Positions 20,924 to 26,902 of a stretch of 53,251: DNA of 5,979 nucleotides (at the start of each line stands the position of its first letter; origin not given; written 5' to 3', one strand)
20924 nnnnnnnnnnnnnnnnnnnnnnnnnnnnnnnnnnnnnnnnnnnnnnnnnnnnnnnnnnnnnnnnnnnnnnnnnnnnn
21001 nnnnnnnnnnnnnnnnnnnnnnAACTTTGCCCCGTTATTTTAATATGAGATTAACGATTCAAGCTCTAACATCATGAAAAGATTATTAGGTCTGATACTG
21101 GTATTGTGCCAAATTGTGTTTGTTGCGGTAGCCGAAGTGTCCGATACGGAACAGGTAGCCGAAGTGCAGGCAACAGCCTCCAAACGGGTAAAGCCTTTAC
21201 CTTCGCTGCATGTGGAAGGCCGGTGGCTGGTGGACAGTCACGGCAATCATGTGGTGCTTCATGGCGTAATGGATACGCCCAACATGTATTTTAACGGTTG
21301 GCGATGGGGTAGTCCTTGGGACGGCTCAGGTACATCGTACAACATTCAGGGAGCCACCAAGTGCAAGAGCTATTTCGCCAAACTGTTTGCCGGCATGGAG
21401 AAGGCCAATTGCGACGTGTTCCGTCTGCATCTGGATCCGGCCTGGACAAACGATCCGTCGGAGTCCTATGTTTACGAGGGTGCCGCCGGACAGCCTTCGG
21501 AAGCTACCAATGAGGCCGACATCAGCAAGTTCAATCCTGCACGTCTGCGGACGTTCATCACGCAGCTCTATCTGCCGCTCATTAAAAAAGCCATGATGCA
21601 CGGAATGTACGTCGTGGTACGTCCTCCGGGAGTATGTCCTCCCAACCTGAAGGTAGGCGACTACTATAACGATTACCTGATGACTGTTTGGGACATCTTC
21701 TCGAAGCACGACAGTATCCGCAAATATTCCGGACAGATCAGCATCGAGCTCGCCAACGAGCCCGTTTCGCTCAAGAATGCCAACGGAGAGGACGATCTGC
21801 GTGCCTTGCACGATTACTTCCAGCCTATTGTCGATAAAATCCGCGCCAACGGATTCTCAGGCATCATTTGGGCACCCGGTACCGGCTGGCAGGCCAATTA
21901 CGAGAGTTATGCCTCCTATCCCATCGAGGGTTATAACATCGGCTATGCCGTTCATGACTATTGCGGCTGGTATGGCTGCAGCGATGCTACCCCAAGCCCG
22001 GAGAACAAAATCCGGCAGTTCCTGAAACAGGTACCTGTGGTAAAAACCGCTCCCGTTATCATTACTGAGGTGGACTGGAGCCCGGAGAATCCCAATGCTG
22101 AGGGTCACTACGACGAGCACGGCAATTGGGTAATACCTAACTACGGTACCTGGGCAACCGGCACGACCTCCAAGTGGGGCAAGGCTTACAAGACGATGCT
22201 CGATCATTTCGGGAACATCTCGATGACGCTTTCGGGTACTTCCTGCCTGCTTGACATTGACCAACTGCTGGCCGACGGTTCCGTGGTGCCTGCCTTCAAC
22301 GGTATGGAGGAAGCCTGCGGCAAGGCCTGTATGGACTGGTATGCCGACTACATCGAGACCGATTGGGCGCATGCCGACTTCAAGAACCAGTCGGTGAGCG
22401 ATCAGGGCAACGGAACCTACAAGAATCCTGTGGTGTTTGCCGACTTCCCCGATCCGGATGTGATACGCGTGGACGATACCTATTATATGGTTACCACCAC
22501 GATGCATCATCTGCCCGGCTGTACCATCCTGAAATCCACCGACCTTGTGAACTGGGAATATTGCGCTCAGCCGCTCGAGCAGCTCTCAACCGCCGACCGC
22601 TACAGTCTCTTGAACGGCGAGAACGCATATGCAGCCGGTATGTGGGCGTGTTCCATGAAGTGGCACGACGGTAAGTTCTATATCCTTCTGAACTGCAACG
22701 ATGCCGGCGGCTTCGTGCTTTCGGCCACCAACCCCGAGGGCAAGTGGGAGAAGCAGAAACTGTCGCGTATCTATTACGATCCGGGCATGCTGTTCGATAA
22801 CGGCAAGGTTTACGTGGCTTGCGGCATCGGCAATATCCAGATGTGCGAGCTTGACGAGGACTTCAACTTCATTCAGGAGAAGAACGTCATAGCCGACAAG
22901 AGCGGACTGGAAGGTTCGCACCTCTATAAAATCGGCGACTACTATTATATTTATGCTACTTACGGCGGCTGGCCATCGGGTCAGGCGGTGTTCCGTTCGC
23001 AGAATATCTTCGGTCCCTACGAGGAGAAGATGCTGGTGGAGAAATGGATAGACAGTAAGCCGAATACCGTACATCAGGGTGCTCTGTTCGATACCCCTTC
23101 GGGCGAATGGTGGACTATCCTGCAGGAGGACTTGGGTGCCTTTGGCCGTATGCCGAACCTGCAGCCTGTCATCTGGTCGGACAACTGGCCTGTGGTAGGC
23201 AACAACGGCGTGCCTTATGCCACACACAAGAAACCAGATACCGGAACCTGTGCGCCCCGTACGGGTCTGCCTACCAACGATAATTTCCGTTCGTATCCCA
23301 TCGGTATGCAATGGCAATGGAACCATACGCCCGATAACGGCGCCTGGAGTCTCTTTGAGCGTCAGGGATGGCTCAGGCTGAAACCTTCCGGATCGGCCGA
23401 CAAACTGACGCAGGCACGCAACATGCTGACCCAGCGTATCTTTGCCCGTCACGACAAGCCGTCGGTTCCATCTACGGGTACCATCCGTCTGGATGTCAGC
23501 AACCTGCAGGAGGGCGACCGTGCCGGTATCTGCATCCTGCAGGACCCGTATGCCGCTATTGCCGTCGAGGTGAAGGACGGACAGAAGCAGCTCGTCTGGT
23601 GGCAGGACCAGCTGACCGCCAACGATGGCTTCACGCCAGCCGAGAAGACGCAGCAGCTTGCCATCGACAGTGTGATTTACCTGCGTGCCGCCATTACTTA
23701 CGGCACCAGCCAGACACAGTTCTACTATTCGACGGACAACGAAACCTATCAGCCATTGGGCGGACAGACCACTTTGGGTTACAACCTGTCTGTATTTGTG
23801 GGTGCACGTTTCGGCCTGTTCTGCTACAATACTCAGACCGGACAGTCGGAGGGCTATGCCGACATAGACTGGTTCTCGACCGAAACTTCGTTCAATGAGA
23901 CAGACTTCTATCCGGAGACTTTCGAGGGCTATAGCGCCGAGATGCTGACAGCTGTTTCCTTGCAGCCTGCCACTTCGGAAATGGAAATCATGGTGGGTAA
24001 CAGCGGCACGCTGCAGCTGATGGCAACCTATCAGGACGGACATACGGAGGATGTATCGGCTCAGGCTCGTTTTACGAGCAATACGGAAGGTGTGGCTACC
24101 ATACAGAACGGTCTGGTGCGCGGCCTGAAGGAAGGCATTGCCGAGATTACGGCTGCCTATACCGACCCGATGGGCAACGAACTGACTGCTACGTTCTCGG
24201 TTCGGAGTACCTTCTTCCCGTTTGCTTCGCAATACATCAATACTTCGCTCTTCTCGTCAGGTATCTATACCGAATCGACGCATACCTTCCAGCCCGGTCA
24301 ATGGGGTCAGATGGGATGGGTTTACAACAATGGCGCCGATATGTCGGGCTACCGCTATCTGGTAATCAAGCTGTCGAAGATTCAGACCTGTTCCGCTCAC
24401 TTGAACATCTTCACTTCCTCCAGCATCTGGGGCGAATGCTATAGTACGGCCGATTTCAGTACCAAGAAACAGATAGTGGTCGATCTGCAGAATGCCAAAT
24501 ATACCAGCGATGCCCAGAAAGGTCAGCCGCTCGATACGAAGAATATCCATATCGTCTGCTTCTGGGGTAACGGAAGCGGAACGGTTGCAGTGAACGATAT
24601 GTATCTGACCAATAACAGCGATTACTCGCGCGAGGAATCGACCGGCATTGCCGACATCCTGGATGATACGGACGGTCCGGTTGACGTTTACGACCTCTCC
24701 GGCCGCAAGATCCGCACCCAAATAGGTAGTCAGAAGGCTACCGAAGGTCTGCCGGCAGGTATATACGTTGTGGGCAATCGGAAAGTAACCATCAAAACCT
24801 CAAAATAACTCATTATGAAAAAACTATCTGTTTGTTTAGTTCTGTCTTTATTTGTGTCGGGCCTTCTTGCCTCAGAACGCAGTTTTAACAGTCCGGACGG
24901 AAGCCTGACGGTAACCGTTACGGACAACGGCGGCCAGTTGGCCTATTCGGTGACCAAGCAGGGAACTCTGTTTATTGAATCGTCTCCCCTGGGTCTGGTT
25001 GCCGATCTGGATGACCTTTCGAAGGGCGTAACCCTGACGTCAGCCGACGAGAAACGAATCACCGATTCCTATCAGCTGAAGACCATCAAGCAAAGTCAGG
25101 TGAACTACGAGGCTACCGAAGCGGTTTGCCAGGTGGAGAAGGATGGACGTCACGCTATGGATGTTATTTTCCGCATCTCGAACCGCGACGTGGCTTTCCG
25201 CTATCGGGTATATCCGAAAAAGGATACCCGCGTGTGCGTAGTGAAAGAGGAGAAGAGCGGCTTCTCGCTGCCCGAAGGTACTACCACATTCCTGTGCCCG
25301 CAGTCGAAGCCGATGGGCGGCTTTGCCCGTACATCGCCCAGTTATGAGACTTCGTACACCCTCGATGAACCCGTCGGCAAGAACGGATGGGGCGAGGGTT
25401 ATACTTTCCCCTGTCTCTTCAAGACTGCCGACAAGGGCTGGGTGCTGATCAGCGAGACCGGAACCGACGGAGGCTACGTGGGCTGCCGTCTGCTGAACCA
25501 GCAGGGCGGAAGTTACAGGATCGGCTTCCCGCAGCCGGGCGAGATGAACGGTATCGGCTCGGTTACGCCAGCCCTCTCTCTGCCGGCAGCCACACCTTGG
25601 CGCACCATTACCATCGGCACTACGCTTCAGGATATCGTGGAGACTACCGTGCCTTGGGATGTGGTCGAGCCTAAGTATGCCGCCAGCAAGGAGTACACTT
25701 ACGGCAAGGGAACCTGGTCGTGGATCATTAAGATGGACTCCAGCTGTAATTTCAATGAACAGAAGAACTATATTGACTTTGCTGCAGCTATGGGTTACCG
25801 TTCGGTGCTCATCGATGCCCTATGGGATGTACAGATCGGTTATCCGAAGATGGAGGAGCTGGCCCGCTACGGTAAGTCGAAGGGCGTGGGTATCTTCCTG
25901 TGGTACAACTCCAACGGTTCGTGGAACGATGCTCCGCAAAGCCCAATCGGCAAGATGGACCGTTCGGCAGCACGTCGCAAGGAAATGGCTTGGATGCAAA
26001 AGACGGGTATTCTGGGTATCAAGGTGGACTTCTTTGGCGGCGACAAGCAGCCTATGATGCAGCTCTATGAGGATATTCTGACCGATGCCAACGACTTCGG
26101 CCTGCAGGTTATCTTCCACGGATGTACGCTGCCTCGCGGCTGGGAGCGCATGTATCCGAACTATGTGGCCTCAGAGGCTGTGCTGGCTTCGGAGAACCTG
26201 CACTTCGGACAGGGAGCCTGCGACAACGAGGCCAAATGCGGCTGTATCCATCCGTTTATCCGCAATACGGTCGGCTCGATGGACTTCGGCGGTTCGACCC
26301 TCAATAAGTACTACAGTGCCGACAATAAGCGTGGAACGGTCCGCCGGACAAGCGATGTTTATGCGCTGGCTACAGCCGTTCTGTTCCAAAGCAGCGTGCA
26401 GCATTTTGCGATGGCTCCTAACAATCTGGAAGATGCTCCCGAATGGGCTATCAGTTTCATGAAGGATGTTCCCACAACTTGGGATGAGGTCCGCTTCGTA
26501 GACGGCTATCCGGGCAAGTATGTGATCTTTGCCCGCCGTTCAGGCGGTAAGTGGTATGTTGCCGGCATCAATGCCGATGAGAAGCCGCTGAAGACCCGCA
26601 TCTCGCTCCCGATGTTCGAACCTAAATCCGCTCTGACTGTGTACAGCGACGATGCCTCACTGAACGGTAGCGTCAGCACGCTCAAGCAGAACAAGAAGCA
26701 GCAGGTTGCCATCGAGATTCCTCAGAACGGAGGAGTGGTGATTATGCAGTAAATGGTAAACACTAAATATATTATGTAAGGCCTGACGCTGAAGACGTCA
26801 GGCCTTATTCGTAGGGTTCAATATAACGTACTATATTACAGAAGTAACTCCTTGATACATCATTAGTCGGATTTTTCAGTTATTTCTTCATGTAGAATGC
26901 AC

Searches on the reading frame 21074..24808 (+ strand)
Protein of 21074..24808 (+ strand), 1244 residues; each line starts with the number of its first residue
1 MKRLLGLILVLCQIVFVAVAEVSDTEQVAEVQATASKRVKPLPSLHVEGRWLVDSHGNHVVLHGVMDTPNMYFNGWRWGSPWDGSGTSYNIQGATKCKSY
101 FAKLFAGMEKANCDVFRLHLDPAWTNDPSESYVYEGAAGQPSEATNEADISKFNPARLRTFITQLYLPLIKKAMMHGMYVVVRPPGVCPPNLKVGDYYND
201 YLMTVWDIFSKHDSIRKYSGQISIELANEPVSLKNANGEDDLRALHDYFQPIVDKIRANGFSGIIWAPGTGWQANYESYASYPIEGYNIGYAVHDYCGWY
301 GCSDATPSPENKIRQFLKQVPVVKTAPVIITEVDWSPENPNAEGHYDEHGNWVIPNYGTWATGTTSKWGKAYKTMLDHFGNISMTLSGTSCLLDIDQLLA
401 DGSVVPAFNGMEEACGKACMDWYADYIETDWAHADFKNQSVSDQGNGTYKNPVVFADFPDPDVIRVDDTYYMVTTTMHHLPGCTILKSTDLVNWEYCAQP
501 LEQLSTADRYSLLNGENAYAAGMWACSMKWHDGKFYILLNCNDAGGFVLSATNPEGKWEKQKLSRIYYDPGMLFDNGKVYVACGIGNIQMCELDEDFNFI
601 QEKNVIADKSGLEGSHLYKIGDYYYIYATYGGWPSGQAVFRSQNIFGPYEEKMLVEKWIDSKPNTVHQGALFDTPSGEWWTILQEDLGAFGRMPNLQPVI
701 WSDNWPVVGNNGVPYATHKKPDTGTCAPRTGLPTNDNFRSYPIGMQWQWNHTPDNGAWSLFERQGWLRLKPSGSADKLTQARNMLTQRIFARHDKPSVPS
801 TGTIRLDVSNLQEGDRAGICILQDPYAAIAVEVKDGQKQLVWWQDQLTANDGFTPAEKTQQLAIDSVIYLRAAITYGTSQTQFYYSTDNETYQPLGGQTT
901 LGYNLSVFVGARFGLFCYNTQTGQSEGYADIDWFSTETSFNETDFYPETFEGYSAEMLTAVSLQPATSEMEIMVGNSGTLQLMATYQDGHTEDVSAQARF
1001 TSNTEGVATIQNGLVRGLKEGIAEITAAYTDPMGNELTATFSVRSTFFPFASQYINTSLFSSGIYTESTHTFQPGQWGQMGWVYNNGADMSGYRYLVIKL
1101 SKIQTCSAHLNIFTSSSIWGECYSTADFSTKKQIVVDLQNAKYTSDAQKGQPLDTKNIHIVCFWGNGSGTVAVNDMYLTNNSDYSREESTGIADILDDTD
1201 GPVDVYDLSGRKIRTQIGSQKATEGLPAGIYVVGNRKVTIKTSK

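Call 47: search_protein_families(library=pfam, proteins=[window:21074-24808:+], max_evalue=0.00001)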
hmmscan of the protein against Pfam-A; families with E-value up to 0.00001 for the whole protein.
window:21074-24808:+ (1244 aa): 3 families
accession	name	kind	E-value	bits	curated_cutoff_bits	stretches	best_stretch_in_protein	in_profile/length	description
PF04616.20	Glyco_hydro_43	-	3.6e-43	148.4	32.2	1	449-706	1-288/288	Glycosyl hydrolases family 43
PF17851.8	GH43_C2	-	9.7e-36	123.8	22.7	1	735-936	1-202/203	Beta xylosidase C-terminal Concanavalin A-like domain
PF00150.24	Cellulase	-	1.8e-12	47.8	23.5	1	169-339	67-242/272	Cellulase (glycosyl hydrolase family 5)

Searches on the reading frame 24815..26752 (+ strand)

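Call 47: search_protein_families(library=pfam, proteins=[window:24815-26752:+], max_evalue=0.00001)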
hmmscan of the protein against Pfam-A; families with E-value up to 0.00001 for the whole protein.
window:24815-26752:+ (645 aa): 3 families
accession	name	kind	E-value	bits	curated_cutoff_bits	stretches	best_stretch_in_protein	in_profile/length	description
PF10566.15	Glyco_hydro_97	-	3.9e-67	227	32.5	1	297-553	8-275/275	Glycoside hydrolase 97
PF14508.12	GH97_N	-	1.1e-54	185.8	25.3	1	25-286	2-229/229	Glycosyl-hydrolase 97 N-terminal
PF14509.12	GH97_C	-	1.3e-17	64.3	25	1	555-643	1-94/97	Glycosyl-hydrolase 97 C-terminal, oligomerisation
